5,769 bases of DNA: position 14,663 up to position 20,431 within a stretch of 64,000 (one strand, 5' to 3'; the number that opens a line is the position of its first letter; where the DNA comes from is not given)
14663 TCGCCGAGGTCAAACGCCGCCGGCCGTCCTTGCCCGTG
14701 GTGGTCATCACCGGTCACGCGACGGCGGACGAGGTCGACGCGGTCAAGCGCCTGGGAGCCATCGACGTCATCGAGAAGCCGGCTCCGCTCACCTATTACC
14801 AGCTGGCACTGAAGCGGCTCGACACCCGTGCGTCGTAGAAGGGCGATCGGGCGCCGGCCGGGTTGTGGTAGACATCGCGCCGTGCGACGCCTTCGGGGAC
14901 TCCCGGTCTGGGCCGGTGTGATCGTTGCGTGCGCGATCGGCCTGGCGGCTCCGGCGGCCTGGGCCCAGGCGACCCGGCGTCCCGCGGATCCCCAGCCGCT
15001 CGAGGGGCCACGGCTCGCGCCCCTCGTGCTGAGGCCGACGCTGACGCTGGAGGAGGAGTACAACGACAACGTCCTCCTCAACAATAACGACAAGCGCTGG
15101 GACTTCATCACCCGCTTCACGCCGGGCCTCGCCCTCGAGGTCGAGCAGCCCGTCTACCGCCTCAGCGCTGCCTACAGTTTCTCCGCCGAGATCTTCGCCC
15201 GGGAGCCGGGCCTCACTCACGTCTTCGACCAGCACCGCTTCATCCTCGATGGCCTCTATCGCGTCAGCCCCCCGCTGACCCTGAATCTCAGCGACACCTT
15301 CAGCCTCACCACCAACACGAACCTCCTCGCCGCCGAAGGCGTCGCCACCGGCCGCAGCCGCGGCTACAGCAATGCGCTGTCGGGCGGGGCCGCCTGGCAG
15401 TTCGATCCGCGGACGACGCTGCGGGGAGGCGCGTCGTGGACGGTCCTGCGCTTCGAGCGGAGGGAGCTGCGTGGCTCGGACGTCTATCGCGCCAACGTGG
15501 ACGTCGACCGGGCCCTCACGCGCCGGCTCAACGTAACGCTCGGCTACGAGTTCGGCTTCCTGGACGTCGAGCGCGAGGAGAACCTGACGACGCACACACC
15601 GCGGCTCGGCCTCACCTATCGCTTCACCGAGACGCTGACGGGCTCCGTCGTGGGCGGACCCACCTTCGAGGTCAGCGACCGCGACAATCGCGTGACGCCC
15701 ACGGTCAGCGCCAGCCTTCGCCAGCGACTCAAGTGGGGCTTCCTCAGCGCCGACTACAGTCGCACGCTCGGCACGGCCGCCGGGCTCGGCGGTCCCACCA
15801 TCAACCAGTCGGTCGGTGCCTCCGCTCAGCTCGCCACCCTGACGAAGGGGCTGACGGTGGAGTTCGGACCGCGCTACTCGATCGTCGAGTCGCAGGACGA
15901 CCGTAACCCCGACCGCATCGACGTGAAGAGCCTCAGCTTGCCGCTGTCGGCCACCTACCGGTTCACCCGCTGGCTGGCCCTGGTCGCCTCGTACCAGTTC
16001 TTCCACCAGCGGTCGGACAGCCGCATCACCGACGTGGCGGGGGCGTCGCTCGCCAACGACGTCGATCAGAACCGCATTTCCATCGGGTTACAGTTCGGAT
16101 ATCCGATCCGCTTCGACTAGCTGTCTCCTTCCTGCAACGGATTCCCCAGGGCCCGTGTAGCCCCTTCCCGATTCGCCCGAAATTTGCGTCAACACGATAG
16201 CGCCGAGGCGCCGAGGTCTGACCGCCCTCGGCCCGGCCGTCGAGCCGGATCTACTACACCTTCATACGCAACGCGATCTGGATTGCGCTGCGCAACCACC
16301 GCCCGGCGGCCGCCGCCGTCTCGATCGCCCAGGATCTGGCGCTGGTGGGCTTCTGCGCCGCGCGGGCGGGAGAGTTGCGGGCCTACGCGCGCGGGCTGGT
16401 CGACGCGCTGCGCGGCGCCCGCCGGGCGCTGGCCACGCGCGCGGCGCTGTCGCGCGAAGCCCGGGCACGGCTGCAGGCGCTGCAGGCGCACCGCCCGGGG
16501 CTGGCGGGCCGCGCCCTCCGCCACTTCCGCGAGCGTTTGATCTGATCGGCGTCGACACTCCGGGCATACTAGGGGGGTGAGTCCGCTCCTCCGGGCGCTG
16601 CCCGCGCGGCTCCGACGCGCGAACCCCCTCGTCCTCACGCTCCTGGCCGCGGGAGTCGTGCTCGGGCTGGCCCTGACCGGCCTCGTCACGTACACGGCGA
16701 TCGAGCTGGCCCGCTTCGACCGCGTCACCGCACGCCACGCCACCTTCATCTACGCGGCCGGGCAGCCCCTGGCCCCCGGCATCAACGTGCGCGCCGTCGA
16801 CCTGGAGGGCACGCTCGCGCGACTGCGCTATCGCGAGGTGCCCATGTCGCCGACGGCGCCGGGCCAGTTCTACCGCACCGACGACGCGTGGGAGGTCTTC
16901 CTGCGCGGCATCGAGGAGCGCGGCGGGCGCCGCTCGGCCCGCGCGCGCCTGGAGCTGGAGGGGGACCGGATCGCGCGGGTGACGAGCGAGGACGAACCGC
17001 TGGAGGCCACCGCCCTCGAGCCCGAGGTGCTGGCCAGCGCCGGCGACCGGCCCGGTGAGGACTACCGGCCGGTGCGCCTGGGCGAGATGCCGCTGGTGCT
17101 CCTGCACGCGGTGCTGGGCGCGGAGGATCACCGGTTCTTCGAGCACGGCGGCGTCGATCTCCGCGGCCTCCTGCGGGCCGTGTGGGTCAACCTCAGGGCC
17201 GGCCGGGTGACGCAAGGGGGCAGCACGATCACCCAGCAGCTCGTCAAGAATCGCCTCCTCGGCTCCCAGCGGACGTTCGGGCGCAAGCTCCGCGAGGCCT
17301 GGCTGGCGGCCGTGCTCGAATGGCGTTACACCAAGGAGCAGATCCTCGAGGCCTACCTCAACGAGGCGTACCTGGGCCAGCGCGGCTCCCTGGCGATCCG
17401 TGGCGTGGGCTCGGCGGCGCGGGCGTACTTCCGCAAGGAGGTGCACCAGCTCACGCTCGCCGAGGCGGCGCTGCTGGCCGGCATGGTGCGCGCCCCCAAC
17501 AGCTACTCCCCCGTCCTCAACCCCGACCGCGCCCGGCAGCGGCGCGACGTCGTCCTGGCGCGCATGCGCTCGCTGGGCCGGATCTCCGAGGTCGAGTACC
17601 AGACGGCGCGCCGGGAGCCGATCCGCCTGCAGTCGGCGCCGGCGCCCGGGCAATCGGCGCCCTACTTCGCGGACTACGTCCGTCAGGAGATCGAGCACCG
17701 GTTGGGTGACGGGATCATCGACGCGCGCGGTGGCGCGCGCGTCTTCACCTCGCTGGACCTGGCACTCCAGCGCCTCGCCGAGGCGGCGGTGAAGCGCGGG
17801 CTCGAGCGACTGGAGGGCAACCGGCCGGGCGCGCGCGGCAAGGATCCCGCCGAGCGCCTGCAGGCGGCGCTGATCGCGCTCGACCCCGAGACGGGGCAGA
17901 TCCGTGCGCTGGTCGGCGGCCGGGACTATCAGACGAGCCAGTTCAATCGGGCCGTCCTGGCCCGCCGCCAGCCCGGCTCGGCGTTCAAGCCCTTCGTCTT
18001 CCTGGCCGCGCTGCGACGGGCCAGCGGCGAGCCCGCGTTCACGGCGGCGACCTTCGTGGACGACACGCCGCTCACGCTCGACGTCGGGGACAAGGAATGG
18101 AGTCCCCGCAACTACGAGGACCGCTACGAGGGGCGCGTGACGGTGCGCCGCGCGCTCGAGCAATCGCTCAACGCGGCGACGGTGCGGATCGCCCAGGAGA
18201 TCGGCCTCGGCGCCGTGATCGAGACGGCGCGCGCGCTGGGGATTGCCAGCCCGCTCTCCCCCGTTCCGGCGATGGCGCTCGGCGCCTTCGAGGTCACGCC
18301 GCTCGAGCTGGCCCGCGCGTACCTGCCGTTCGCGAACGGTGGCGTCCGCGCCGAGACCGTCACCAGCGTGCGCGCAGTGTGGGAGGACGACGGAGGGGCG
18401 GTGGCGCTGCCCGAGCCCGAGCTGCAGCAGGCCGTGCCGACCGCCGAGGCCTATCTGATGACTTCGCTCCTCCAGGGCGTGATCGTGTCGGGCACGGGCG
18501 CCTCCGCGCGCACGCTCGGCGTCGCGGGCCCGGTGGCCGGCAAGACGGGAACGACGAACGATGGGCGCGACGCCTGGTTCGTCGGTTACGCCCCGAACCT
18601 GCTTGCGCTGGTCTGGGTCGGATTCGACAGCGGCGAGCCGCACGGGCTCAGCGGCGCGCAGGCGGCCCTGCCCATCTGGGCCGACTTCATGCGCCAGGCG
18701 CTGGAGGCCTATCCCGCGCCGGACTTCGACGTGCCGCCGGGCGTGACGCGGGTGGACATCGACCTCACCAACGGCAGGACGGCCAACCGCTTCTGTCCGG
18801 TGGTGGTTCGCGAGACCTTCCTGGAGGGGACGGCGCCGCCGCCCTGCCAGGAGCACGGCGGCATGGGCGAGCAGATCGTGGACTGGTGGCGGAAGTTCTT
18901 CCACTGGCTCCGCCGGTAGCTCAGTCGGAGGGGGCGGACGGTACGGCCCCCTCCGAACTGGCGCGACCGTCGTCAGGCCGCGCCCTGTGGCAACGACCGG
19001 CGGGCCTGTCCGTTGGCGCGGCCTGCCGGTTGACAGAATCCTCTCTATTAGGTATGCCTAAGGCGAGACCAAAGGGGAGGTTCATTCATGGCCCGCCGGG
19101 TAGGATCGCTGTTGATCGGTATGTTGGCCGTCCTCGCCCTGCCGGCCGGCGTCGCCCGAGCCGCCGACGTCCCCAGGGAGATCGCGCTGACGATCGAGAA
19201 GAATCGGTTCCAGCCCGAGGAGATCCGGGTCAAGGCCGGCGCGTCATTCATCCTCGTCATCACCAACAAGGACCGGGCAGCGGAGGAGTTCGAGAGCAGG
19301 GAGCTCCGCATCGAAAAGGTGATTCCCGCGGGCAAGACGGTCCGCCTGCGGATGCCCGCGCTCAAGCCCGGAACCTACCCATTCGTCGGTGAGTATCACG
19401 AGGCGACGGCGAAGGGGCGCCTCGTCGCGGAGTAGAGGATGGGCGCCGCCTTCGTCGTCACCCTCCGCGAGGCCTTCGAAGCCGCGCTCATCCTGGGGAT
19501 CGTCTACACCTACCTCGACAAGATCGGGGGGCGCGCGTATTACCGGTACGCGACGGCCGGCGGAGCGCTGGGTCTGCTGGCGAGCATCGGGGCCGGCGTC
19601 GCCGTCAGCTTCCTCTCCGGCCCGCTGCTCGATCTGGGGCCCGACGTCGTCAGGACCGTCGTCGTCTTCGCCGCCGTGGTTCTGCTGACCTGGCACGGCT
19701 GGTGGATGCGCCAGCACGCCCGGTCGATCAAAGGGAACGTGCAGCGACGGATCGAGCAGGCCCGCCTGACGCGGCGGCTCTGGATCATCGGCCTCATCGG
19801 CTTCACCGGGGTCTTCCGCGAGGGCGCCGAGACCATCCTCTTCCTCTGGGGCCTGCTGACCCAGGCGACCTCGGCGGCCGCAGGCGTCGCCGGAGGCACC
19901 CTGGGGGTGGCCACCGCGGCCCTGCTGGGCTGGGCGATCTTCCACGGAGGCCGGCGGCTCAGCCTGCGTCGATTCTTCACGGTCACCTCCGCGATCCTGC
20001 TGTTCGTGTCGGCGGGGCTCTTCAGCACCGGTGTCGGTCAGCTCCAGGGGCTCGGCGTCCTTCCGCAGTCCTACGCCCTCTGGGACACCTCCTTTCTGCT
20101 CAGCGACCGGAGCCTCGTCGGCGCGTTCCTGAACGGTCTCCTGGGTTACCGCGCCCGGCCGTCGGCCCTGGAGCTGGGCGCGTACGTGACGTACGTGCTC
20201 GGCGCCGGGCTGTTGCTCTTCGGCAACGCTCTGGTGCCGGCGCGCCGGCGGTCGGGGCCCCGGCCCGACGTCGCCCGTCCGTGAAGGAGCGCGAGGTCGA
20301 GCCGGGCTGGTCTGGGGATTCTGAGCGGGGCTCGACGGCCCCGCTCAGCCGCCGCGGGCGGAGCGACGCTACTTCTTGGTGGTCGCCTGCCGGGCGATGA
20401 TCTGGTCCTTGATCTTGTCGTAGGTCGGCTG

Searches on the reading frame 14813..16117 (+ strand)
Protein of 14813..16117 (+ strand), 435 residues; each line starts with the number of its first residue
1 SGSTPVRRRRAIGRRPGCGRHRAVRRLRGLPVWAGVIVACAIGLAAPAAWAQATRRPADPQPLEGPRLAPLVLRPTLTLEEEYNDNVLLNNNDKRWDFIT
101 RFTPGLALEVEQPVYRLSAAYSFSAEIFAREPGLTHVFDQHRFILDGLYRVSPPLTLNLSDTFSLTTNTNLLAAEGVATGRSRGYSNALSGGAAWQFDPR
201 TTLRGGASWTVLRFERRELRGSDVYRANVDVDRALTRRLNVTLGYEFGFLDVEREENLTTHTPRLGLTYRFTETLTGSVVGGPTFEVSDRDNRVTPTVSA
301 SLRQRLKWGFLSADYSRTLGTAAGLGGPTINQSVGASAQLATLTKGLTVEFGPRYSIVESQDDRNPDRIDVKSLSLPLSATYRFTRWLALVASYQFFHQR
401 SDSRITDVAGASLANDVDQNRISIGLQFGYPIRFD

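Call 56: search_protein_families(library=pfam, proteins=[window:14813-16117:+], max_evalue=0.0001)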
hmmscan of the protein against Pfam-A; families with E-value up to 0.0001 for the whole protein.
window:14813-16117:+ (435 aa): 3 families
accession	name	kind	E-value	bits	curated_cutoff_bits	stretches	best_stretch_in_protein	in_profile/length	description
PF13557.12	Phenol_MetA_deg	-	5.1e-10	40.2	22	1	312-432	101-211/242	Putative MetA-pathway of phenol degradation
PF10082.15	BBP2_2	-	7.2e-09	35.4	23.7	0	193-275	262-345/378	Putative beta-barrel porin 2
PF13505.12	OMP_b-brl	-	8.5e-05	23.2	28.7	0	145-271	48-175/175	Outer membrane protein beta-barrel domain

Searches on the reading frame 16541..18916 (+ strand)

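Call 56: search_protein_families(library=pfam, proteins=[window:16541-18916:+], max_evalue=0.0001)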
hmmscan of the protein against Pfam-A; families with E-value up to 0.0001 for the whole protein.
window:16541-18916:+ (792 aa): 3 families
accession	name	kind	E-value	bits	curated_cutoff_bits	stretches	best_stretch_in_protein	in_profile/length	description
PF00912.28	Transgly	-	3.5e-62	209.4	27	1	173-342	12-177/178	Transglycosylase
PF00905.27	Transpeptidase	-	1.9e-25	90.1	22.1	1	444-686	3-267/299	Penicillin binding protein transpeptidase domain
PF14814.11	UB2H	-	7.3e-09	36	27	1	77-151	1-75/85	Bifunctional transglycosylase second domain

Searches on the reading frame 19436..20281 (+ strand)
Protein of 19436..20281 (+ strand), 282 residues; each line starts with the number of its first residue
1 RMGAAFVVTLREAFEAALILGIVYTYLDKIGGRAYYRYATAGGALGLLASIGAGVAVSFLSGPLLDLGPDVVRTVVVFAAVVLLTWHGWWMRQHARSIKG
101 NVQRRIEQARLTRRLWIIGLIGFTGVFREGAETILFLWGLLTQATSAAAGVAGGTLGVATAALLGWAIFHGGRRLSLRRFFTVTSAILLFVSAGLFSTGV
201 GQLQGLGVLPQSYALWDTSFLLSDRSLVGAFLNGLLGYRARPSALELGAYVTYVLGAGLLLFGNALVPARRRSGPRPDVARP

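Call 57: search_protein_families(library=pfam, proteins=[window:19436-20281:+], max_evalue=0.0001)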
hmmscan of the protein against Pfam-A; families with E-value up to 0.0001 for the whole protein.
window:19436-20281:+ (282 aa): 1 family
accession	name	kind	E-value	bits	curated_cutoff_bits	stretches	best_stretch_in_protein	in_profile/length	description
PF03239.20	FTR1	-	1.2e-44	153.2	25.3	1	4-267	3-276/284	Iron permease FTR1 family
